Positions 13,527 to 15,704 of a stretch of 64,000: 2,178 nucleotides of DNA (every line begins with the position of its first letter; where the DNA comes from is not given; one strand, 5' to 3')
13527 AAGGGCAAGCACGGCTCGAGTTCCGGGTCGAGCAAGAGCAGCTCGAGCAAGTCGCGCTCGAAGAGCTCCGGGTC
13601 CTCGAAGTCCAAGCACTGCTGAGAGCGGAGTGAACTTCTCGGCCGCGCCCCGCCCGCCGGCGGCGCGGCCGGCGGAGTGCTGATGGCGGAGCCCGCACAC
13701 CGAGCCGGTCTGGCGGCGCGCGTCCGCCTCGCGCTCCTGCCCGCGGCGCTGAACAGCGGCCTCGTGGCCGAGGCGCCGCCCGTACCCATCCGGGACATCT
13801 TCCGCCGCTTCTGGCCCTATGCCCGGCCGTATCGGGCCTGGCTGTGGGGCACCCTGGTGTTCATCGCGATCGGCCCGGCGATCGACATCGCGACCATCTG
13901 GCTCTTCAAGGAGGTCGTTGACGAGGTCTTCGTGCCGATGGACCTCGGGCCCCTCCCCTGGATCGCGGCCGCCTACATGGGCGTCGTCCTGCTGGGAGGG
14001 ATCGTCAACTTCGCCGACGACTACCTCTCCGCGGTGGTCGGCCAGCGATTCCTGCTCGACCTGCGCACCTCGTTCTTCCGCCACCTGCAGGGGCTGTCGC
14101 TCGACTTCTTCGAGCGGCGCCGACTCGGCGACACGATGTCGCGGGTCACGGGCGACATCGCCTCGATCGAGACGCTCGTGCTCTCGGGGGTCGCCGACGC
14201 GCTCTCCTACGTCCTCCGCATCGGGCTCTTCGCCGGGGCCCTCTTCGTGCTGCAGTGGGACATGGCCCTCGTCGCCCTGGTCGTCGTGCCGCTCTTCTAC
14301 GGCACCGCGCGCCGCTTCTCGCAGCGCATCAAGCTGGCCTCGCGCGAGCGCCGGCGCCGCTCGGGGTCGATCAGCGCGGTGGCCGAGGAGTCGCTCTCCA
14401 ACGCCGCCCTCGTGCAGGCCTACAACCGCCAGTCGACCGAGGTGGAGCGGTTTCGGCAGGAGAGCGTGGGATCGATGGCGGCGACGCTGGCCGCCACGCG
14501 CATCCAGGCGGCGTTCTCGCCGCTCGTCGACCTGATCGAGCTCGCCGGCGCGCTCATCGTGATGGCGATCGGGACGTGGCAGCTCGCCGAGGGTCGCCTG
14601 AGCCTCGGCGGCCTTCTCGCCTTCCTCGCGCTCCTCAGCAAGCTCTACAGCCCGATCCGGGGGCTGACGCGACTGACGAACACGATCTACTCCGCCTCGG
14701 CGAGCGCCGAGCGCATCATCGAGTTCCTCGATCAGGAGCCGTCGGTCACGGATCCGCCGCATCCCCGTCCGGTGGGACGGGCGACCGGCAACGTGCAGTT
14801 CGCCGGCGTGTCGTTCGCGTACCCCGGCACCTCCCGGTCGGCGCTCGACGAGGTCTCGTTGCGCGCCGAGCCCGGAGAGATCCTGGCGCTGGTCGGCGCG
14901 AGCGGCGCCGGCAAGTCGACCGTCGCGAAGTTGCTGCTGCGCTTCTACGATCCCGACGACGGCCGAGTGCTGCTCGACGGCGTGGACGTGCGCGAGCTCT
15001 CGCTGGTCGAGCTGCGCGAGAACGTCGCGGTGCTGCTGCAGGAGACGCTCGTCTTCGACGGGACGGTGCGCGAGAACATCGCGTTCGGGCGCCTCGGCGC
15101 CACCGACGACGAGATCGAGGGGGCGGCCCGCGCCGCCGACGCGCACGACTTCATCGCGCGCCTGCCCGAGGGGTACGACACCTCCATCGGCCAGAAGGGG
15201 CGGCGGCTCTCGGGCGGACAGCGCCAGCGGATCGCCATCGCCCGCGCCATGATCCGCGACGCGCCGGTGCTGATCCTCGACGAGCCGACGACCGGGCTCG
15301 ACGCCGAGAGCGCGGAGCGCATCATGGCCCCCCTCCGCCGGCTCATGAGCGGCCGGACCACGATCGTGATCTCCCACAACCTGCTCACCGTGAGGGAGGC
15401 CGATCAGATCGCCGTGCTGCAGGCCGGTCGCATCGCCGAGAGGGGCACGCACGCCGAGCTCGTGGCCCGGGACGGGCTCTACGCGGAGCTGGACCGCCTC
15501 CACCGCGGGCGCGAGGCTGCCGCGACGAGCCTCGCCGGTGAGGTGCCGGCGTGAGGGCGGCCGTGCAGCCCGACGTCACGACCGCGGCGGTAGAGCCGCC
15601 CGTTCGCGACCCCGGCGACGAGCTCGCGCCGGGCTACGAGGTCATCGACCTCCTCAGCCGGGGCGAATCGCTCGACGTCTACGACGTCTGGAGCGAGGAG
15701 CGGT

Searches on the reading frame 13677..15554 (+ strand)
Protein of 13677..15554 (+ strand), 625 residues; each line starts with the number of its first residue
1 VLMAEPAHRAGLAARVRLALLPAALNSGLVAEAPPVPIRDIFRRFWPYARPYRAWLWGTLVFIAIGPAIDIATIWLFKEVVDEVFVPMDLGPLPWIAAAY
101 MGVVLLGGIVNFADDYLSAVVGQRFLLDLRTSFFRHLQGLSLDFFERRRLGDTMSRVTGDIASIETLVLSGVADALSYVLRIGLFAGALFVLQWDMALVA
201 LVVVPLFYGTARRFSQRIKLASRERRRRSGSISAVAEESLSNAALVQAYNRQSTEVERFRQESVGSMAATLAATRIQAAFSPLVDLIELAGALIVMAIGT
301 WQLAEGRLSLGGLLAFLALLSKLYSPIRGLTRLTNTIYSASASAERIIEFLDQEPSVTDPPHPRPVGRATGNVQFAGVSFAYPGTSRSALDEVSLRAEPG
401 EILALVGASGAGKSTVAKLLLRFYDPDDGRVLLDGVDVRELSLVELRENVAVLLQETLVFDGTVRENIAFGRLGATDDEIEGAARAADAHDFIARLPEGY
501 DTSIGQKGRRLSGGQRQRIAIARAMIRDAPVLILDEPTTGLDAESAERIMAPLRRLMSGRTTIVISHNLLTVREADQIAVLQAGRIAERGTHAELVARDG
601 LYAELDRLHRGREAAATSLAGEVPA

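Call 4: search_protein_families(library=pfam, proteins=[window:13677-15554:+], max_evalue=0.01)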
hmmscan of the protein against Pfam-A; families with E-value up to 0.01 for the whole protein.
window:13677-15554:+ (625 aa): 8 families
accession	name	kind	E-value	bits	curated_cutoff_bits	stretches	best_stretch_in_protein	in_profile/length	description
PF00664.28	ABC_membrane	-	2.2e-46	159.2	28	1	59-324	4-271/274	ABC transporter transmembrane region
PF00005.33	ABC_tran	-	5e-35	121.5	25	1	390-539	1-137/137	ABC transporter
PF13304.12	AAA_21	-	3.4e-08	34.4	27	1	512-572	239-303/304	AAA domain, putative AbiEii toxin, Type IV TA system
PF02463.25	SMC_N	-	3.2e-06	27.2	40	1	433-579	113-209/220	RecF/RecN/SMC N terminal domain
PF13401.12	AAA_22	-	1.9e-05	25.4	27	1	401-505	6-65/130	AAA domain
PF13191.12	AAA_16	-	0.00095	20.1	32.6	1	397-536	22-140/167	AAA ATPase domain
PF06414.18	Zeta_toxin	-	0.0036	17.2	22.3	1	403-441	19-57/199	Zeta toxin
PF09818.15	ABC_ATPase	-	0.0096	15.4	23.2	0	486-539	134-186/283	P-loop domain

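Call 20: search_protein_families(library=ncbifam, proteins=[window:13677-15554:+], max_evalue=0.001)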
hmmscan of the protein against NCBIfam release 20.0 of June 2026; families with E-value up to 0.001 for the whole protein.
window:13677-15554:+ (625 aa): 189 families (the best 25 are shown)
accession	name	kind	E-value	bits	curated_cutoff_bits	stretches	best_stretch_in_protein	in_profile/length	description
TIGR02203.1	MsbA_lipidA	equivalog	9.7e-149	496.5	602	1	41-608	1-568/572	lipid A export permease/ATP-binding protein MsbA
TIGR02204.1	MsbA_rel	hypoth_equivalog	2.4e-144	482.2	780.4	1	42-608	6-574/576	ABC transporter, permease/ATP-binding protein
NF052233.1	CphA_assoc_ABC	equivalog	5.8e-132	441.6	880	1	42-607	172-741/766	cyanophycin metabolism-associated ABC transporter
NF008381.0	PRK11176.1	equivalog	4e-119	398.6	867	1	40-609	11-579/582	lipid A ABC transporter ATP-binding protein/permease MsbA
TIGR00958.1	3a01208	subfamily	2.5e-113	379.8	874.6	1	43-605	150-710/711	antigen peptide transporter 2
NF010178.0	PRK13657.1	equivalog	2.4e-109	366.4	733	1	69-607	34-568/588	glucan ABC transporter ATP-binding protein/ permease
NF045513.1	HepA_fam_ABC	equivalog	6.1e-109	365.1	725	1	104-601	105-601/610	heterocyst formation ABC transporter subunit HepA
TIGR01846.1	type_I_sec_HlyB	subfamily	6.9e-108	361.7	725.55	1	47-607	132-690/694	type I secretion system permease/ATPase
TIGR03375.1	type_I_sec_LssB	subfamily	3.9e-96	322.9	693.1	1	100-596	195-689/696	type I secretion system permease/ATPase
NF008055.0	PRK10789.1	equivalog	7.7e-92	308.6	845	1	48-609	11-571/590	SmdA family multidrug ABC transporter permease/ATP-binding protein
TIGR03796.1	NHLM_micro_ABC1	equivalog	2e-90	304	853.3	1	104-605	204-708/710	NHLP family bacteriocin export ABC transporter peptidase/permease/ATPase subunit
TIGR02857.1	CydD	equivalog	1.1e-87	295.3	435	1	53-581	2-529/529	thiol reductant ABC exporter subunit CydD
TIGR01192.1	chvA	subfamily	1.3e-85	288.3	585.4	1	67-607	32-568/585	glucan export ABC transporter ATP-binding protein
TIGR02868.1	CydC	equivalog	4.8e-85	286.2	329.05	1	124-569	83-530/530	thiol reductant ABC exporter subunit CydC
TIGR01193.1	bacteriocin_ABC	subfamily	1.1e-83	282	523.85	1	65-605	167-705/708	peptide cleavage/export ABC transporter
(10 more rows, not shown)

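Call 21: search_protein_families(library=padloc, proteins=[window:13677-15554:+], max_evalue=0.001)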
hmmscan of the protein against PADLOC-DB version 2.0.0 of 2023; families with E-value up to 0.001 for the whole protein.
window:13677-15554:+ (625 aa): 3 families
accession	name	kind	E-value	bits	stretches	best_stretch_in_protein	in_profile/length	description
PDLC04135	mad3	-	2.6e-33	114.1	2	494-612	250-366/374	mads_3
PDLC04140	mad8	-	5.2e-08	30.8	1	387-569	14-234/314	mads_8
PDLC02980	AriA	-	9.5e-07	27.1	0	511-571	238-302/304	-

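Call 43: search_solved_structures(query=window:13683-15554:+, max_evalue=1e-20)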
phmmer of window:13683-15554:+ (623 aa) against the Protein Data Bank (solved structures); distinct sequences matched with E-value up to 1e-20: 358 (the best 60 are shown).
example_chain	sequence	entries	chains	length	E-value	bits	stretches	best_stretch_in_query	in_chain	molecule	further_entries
9nfi_A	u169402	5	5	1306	4.3e-159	533.8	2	107-611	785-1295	Permeability Glycoprotein (P-gp)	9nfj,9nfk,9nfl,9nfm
8woi_A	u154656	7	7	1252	5e-159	533.6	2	100-606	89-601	ABC transporter B family member 19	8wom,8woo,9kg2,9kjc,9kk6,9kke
8wp0_A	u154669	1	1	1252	3.1e-158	531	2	100-606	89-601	ABC transporter B family member 19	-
9ody_A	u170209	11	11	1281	2.3e-155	521.5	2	119-607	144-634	ATP-binding cassette, sub-family B (MDR/TAP), member 4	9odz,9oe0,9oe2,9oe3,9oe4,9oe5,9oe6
9oe1_A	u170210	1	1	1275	2.8e-155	521.2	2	119-607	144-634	ATP-binding cassette, sub-family B (MDR/TAP), member 4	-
6fn1_A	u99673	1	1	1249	4.1e-151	507.4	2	118-604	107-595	Human-mouse chimeric ABCB1 (ABCBHM)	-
6fn4_A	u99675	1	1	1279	4.5e-151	507.3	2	118-604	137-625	Apo form of Human-mouse chimeric ABCB1 (ABCB1HM) in complex with Antigen binding fragment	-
6qee_A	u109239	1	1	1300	8.4e-150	503.1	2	117-604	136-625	ABCB1HM-EQ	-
8zpx_B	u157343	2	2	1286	1.1e-149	502.7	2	151-609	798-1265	ABC transporter B family member 1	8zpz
9juj_A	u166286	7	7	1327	1.3e-149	502.5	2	151-609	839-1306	ABC transporter B family member 1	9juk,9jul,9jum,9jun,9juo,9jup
7niu_A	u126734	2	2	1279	2.5e-149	501.6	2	120-606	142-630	Isoform 2 of Phosphatidylcholine translocator ABCB4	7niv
8zq4_B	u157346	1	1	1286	6.9e-149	500.1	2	151-609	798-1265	ABC transporter B family member 1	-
6s7p_A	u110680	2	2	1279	1.5e-148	498.9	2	120-606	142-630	Phosphatidylcholine translocator ABCB4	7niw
6ujw_A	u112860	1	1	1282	6.2e-148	496.9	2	118-604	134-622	ATP-dependent translocase ABCB1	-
6ujp_A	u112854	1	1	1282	1.3e-147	495.8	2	118-604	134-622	ATP-dependent translocase ABCB1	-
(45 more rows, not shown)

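Call 61: find_homologous_proteins(query=window:13683-15554:+, max_evalue=1e-100)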
Query window:13683-15554:+ (623 aa): 5255 proteins with E <= 1e-100 among 8000 candidates; the best 120 are listed.
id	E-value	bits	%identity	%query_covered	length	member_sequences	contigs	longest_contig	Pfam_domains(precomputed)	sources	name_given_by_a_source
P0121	0.0e+0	1332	100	100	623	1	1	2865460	PF00005.34,PF13401.13,PF02463.26,PF13304.13,PF00664.29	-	-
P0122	3.3e-282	955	72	94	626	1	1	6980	PF00005.34,PF13304.13,PF00664.29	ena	-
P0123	1.6e-276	936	71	97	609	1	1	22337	PF00005.34,PF02463.26,PF13304.13,PF00664.29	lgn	-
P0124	3.1e-271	919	70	98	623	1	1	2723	PF00005.34,PF13304.13,PF00664.29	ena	-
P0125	7.2e-269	911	68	98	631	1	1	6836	PF00005.34,PF02463.26,PF13304.13,PF00664.29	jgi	jgi:ABC-type multidrug transport system fused ATPase/permease subunit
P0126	1.4e-268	910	72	92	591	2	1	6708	PF00005.34,PF02463.26,PF13304.13,PF00664.29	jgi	-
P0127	2.4e-268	909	69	96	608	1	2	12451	PF00005.34,PF02463.26,PF13304.13,PF00664.29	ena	-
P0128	2.1e-267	906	70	96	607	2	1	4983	PF00005.34,PF13401.13,PF02463.26,PF13304.13,PF00664.29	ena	-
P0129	2.7e-267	906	70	96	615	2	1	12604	PF00005.34,PF02463.26,PF13304.13,PF00664.29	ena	-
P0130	4.2e-267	905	70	93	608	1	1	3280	PF00005.34,PF02463.26,PF13304.13,PF00664.29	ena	-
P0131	8.9e-267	904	70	97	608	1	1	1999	PF00005.34,PF02463.26,PF13304.13,PF00664.29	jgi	jgi:ABC-type multidrug transport system fused ATPase/permease subunit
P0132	1.4e-266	904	70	97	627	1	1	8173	PF00005.34,PF13401.13,PF02463.26,PF13304.13,PF00664.29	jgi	jgi:ATP-binding cassette, subfamily B, bacterial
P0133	1.7e-266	903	70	93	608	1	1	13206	PF00005.34,PF02463.26,PF13304.13,PF00664.29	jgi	jgi:ABC-type multidrug transport system fused ATPase/permease subunit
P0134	2.1e-266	903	69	96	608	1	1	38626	PF00005.34,PF02463.26,PF13304.13,PF00664.29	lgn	-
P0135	3.3e-266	902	70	92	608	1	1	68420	PF00005.34,PF02463.26,PF13304.13,PF00664.29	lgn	-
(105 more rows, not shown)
